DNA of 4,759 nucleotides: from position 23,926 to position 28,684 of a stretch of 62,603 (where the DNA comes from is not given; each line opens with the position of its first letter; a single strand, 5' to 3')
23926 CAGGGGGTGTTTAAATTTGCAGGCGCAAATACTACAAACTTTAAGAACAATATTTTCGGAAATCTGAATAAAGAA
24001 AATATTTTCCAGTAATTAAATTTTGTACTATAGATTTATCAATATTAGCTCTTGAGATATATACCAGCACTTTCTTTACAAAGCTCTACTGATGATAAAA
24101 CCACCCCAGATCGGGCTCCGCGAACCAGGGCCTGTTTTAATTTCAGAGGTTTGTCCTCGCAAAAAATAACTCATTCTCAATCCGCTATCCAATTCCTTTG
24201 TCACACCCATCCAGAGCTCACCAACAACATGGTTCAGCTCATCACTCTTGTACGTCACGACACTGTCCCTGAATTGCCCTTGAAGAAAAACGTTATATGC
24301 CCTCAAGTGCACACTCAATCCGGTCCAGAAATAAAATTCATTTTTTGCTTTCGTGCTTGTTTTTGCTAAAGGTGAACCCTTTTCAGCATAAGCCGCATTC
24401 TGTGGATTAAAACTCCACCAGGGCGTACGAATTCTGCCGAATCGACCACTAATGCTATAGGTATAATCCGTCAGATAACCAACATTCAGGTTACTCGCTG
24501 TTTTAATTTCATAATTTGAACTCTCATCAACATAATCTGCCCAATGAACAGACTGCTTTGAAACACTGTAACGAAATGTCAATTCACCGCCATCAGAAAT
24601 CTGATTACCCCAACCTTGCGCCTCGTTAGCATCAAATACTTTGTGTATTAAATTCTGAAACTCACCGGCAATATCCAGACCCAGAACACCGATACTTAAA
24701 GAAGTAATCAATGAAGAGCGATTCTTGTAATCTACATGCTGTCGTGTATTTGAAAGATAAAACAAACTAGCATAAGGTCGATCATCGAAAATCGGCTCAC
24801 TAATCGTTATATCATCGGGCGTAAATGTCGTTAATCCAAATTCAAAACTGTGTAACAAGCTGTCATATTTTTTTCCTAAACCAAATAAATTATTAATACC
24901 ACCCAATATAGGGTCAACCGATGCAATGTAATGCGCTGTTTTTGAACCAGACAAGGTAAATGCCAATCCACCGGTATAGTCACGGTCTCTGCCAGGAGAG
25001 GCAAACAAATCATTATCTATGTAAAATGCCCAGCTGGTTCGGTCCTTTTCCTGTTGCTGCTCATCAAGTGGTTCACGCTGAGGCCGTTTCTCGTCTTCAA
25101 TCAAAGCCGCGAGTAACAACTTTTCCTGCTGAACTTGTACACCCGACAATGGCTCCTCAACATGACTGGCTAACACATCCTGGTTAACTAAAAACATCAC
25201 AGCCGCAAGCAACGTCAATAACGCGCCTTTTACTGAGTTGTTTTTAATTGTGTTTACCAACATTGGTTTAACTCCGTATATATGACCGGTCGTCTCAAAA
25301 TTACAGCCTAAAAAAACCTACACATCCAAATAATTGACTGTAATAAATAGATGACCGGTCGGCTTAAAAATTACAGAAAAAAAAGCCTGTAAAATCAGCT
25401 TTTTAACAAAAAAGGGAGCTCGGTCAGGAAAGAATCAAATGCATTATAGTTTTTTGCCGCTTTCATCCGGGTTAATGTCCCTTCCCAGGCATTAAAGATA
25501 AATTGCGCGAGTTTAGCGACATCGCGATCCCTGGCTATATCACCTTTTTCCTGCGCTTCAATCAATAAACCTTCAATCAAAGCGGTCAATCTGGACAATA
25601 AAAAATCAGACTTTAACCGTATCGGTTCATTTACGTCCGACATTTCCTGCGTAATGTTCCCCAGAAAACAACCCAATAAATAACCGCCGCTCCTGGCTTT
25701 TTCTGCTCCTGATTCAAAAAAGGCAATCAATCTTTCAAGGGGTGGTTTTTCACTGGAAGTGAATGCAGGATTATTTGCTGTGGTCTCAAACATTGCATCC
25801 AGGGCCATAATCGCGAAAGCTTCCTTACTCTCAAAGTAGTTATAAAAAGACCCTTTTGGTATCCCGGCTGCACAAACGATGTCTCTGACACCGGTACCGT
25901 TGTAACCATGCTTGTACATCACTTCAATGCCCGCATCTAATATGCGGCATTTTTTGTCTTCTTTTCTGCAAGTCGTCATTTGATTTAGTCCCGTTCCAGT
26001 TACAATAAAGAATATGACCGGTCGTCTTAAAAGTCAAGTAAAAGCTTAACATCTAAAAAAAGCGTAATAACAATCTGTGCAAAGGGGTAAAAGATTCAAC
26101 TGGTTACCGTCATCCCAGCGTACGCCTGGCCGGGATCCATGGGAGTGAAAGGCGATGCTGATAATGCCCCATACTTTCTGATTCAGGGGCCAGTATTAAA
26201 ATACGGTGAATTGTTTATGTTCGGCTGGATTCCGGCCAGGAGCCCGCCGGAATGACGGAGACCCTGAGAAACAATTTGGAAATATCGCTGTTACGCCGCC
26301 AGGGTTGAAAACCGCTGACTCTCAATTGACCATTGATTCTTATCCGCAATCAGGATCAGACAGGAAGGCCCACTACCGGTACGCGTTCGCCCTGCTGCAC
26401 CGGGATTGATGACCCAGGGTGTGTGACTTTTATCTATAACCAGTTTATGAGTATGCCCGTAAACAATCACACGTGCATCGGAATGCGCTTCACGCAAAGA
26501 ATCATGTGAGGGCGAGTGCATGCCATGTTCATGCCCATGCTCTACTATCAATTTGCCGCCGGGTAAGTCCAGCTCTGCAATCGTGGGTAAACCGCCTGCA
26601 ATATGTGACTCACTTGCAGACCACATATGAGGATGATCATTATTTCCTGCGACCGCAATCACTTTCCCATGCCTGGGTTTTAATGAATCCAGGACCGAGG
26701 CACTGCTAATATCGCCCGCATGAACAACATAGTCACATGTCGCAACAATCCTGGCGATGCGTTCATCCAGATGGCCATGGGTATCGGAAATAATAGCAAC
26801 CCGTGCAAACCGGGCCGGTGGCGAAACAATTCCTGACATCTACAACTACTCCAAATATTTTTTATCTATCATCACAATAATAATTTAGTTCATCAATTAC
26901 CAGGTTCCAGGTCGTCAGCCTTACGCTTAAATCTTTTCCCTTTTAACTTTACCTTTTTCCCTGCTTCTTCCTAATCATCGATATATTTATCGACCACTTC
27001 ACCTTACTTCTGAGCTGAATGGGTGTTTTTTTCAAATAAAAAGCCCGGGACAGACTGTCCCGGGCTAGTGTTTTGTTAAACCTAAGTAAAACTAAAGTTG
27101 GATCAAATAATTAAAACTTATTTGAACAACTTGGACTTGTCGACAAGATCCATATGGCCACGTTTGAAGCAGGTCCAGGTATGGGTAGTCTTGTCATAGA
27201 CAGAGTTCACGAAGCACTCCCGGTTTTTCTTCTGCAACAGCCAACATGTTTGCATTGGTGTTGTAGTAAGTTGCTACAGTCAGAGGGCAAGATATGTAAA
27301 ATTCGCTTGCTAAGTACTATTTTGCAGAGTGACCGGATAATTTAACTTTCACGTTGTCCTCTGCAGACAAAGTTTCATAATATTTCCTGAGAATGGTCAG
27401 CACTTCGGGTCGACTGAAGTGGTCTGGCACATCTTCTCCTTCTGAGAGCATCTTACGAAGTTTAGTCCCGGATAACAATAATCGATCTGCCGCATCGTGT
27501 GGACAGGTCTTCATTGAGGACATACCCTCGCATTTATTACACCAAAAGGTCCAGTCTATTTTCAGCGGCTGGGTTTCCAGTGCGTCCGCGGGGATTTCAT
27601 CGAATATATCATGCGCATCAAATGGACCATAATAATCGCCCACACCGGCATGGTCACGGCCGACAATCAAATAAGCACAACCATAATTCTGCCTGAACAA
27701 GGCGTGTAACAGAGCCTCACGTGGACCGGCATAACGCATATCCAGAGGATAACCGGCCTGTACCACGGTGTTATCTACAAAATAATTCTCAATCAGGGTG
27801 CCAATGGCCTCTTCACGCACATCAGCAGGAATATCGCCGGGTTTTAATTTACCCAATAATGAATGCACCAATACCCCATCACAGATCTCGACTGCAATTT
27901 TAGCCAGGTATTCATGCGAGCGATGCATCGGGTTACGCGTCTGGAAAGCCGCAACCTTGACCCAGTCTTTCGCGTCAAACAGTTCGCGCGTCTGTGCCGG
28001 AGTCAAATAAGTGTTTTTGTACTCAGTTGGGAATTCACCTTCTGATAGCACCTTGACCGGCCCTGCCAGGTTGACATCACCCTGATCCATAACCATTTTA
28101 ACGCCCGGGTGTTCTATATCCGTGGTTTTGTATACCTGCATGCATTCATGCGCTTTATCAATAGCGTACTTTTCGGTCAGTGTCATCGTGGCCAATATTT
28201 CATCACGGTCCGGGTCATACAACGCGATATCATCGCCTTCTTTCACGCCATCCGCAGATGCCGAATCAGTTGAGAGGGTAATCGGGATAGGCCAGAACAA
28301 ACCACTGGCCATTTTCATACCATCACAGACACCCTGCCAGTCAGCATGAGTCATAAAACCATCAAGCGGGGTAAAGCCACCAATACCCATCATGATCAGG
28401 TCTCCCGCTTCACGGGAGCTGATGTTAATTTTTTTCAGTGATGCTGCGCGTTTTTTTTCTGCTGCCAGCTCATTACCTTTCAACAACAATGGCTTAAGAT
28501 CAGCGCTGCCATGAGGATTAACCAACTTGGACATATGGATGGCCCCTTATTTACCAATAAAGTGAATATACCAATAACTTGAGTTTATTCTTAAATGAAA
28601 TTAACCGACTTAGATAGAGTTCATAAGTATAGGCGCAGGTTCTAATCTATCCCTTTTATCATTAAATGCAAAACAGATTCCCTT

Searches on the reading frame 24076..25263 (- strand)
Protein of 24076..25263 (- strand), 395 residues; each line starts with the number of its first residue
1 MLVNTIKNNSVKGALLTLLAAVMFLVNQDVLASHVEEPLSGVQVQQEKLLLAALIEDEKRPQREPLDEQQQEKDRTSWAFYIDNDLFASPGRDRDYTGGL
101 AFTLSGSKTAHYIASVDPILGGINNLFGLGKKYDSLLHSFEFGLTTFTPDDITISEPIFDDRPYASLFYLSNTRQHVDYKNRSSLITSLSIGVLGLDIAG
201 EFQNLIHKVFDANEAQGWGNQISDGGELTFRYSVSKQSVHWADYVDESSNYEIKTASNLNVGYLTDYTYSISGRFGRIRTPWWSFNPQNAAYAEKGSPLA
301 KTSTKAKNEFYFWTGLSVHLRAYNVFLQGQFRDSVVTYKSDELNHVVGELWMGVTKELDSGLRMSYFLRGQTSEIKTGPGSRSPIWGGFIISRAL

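Call 18: search_protein_families(library=pfam, proteins=[window:24076-25263:-], max_evalue=0.00001)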
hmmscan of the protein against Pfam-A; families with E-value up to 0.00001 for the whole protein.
window:24076-25263:- (395 aa): 1 family
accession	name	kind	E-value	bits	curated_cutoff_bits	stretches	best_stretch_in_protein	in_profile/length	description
PF09982.15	LpxR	-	1.2e-41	143.2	26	1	71-392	16-320/323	Outer membrane protein LpxR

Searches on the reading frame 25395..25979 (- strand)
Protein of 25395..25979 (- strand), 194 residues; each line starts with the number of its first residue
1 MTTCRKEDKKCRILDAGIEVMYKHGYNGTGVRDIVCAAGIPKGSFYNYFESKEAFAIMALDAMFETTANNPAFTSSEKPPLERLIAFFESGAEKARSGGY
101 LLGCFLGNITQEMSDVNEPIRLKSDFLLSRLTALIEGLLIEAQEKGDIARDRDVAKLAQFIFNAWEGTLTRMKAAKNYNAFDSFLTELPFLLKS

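Call 18: search_protein_families(library=pfam, proteins=[window:25395-25979:-], max_evalue=0.00001)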
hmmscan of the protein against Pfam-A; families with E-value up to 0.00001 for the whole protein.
window:25395-25979:- (194 aa): 3 families
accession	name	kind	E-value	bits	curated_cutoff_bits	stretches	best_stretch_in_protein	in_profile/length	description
PF16925.10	TetR_C_13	-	1.2e-16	61.5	27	1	80-186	1-107/109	Tetracyclin repressor-like, C-terminal domain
PF00440.29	TetR_N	-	2.7e-14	53.1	24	1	13-55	1-43/47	Bacterial regulatory proteins, tetR family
PF21993.1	TetR_C_13_2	-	4.5e-10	40.2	27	1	80-183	1-99/103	Transcriptional regulator LmrA/YxaF-like, C-terminal domain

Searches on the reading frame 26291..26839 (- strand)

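Call 18: search_protein_families(library=pfam, proteins=[window:26291-26839:-], max_evalue=0.00001)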
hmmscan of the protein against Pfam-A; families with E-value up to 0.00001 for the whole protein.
window:26291-26839:- (182 aa): 2 families
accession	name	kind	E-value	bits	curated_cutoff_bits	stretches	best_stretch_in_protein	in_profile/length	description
PF12850.12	Metallophos_2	-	9.9e-34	117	27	1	13-165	2-151/154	Calcineurin-like phosphoesterase superfamily domain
PF00149.33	Metallophos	-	1.7e-08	35.6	21.5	1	13-132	2-190/191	Calcineurin-like phosphoesterase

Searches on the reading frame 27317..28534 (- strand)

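Call 18: search_protein_families(library=pfam, proteins=[window:27317-28534:-], max_evalue=0.00001)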
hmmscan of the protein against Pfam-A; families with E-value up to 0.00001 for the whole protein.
window:27317-28534:- (405 aa): 2 families
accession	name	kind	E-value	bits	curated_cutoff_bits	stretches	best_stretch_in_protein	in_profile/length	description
PF01747.23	ATP-sulfurylase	-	6.3e-87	290.9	24.3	1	175-385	3-212/212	ATP-sulfurylase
PF14306.12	PUA_2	-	1.6e-53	181.1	27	1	6-164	2-158/159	PUA-like domain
